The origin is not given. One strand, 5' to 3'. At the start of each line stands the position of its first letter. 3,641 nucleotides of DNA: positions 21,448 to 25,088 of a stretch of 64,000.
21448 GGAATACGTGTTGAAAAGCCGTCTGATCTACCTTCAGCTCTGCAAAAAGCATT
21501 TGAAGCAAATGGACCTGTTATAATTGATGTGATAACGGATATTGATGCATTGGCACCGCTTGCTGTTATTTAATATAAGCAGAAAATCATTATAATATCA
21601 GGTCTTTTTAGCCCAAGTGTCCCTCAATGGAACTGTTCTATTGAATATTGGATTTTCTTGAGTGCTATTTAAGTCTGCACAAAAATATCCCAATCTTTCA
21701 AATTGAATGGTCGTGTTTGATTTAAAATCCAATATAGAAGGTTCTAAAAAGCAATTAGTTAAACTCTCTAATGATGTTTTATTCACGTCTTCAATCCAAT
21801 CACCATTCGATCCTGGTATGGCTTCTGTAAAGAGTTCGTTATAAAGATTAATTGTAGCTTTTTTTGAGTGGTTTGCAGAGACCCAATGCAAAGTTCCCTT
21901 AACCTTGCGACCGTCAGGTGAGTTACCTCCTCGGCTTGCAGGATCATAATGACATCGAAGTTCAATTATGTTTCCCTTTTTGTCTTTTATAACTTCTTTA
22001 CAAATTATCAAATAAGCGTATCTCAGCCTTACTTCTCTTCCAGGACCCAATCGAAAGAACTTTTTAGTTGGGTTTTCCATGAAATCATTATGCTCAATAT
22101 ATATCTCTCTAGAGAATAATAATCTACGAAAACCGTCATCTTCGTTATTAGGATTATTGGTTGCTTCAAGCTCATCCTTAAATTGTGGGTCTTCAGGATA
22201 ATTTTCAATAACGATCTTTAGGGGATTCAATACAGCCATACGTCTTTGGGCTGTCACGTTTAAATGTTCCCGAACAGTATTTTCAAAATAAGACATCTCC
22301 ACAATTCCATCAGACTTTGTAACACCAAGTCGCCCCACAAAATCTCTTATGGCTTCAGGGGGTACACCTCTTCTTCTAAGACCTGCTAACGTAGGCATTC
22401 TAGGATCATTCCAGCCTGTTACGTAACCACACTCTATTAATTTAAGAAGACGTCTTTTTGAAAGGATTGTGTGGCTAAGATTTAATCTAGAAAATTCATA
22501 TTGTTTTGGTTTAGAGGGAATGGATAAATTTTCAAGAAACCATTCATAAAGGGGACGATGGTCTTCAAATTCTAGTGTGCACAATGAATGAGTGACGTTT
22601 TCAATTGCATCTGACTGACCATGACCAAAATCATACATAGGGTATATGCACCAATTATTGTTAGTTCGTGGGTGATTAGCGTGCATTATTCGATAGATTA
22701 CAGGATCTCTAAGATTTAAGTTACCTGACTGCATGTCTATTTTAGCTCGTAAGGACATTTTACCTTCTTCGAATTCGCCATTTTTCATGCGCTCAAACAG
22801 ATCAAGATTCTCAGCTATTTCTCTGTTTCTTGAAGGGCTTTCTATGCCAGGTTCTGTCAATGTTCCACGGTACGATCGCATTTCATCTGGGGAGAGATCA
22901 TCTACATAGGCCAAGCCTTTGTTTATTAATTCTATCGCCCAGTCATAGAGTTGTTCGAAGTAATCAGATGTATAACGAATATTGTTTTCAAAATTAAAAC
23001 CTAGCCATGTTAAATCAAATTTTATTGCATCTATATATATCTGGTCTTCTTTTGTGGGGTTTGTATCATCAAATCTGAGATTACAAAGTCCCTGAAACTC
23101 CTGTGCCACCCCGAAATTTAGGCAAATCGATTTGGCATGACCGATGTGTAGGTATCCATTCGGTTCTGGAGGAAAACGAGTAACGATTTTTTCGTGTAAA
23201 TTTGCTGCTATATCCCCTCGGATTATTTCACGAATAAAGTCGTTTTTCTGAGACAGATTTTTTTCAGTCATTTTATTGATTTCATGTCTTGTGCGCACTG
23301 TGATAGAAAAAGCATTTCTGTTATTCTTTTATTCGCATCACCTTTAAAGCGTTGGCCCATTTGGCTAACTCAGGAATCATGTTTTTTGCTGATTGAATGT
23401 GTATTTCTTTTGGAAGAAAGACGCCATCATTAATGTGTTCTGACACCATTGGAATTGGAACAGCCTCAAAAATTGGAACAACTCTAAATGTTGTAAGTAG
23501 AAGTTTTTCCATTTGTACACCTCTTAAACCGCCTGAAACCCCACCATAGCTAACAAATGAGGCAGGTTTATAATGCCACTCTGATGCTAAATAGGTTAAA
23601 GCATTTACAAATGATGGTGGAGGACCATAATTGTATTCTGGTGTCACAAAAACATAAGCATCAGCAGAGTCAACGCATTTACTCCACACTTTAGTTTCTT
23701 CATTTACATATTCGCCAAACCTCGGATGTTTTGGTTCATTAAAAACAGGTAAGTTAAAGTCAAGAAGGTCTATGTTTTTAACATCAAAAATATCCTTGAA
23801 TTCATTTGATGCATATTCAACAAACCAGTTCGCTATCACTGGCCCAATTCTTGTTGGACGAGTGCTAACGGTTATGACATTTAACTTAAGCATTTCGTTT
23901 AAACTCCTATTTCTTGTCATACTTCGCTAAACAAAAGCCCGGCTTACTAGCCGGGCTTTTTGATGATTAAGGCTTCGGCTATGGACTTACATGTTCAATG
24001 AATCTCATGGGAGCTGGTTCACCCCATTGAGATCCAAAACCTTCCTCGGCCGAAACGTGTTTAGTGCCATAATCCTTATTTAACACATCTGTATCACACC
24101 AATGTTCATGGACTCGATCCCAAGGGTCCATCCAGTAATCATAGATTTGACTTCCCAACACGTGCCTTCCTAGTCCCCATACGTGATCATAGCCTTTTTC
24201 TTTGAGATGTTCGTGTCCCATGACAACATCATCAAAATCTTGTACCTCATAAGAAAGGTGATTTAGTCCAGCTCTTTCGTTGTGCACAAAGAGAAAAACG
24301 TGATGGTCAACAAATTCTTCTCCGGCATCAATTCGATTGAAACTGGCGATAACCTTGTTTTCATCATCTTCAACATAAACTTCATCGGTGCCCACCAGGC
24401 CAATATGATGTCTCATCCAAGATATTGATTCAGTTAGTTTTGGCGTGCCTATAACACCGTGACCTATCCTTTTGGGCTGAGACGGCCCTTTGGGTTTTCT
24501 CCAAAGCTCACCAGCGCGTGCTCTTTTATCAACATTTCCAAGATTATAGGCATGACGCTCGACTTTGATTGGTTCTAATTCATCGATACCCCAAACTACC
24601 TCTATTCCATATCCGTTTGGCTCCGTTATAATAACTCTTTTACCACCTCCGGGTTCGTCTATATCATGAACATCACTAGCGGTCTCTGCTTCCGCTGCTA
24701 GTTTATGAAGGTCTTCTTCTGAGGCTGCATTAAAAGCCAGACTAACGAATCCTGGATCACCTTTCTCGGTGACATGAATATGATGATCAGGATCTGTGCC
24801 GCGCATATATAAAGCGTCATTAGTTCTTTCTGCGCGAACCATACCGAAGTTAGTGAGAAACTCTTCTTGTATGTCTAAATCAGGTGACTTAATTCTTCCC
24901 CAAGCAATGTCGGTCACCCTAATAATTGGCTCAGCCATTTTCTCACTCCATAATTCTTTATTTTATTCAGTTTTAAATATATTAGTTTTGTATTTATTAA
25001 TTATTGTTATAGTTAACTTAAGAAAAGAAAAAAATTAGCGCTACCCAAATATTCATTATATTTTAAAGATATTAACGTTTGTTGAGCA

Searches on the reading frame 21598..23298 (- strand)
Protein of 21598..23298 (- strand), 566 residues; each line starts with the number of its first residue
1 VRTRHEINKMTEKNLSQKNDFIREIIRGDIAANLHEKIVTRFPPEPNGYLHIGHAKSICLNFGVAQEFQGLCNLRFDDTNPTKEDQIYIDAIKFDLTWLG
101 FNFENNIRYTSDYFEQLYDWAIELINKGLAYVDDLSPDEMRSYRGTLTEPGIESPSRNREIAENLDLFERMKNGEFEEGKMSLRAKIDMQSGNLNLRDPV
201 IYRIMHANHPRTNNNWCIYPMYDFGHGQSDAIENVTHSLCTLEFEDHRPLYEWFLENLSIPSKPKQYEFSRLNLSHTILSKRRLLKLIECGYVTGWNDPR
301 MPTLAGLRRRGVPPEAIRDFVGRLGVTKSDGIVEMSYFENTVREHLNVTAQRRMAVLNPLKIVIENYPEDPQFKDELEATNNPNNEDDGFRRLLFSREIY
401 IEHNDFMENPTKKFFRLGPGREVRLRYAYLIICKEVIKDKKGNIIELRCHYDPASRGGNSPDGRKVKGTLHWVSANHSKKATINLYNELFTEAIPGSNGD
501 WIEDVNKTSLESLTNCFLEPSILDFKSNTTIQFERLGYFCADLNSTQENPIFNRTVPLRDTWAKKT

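Call 34: search_protein_families(library=pfam, proteins=[window:21598-23298:-], max_evalue=0.0001)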
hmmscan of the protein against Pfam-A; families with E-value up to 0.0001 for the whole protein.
window:21598-23298:- (566 aa): 3 families
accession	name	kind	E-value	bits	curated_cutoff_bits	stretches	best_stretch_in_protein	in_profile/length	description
PF00749.27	tRNA-synt_1c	-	9.2e-105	350.4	23.4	1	37-347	1-313/314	tRNA synthetases class I (E and Q), catalytic domain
PF03950.23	tRNA-synt_1c_C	-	5e-29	100.8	23.9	1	350-452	1-91/91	tRNA synthetases class I (E and Q), anti-codon binding domain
PF20974.2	tRNA-synt_1c_C2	-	9.2e-20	71.5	23.9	1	469-542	1-69/69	tRNA synthetases class I (E and Q), anti-codon binding domain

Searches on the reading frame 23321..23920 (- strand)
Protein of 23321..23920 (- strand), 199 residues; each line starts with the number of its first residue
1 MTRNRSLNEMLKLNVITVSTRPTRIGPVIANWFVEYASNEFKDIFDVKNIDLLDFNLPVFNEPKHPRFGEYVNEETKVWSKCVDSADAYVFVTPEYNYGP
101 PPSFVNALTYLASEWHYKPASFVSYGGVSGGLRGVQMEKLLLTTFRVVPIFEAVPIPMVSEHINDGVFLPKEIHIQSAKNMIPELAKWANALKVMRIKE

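Call 3: search_protein_families(library=pfam, proteins=[window:23321-23920:-], max_evalue=0.01)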
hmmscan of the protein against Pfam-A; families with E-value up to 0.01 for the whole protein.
window:23321-23920:- (199 aa): 2 families
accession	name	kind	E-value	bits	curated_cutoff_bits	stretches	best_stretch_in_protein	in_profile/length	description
PF03358.20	FMN_red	-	3.9e-26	91.9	24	1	12-156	2-147/152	NADPH-dependent FMN reductase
PF02525.22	Flavodoxin_2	-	5.7e-05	23.4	27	1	15-104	5-96/198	Flavodoxin-like fold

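Call 4: search_protein_families(library=ncbifam, proteins=[window:23321-23920:-], max_evalue=0.01)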
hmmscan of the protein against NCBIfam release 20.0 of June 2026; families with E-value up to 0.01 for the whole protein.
window:23321-23920:- (199 aa): 0 families

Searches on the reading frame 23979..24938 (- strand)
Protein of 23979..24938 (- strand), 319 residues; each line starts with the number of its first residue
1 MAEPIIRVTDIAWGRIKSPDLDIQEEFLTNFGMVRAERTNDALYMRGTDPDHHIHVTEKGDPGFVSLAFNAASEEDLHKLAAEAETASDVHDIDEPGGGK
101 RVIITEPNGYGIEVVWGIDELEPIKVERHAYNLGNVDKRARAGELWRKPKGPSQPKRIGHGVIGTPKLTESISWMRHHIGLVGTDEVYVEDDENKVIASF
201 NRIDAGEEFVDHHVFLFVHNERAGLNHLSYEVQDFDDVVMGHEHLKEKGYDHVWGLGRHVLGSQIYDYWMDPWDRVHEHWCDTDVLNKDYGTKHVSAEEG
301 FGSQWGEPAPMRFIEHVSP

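Call 3: search_protein_families(library=pfam, proteins=[window:23979-24938:-], max_evalue=0.01)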
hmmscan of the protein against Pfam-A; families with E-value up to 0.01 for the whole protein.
window:23979-24938:- (319 aa): 1 family
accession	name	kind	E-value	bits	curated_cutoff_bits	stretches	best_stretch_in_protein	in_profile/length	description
PF00903.31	Glyoxalase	-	8.6e-07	29.8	20.6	1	157-264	1-107/121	Glyoxalase/Bleomycin resistance protein/Dioxygenase superfamily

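Call 4: search_protein_families(library=ncbifam, proteins=[window:23979-24938:-], max_evalue=0.01)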
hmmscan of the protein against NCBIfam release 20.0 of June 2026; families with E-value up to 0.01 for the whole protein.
window:23979-24938:- (319 aa): 4 families
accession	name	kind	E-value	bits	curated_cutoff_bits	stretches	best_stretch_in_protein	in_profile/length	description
TIGR02295.1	HpaD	equivalog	4.8e-19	68.6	321.4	1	15-313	9-293/298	3,4-dihydroxyphenylacetate 2,3-dioxygenase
TIGR03211.1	catechol_2_3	equivalog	8.4e-18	64.7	320.2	1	8-290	2-273/303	catechol 2,3-dioxygenase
TIGR03213.1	23dbph12diox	equivalog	2.4e-13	50.2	366.45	2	157-303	142-285/287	biphenyl-2,3-diol 1,2-dioxygenase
NF045631.1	exdiol_diox_HsaC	equivalog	5.2e-05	22.5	450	1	212-283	197-269/296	iron-dependent extradiol dioxygenase HsaC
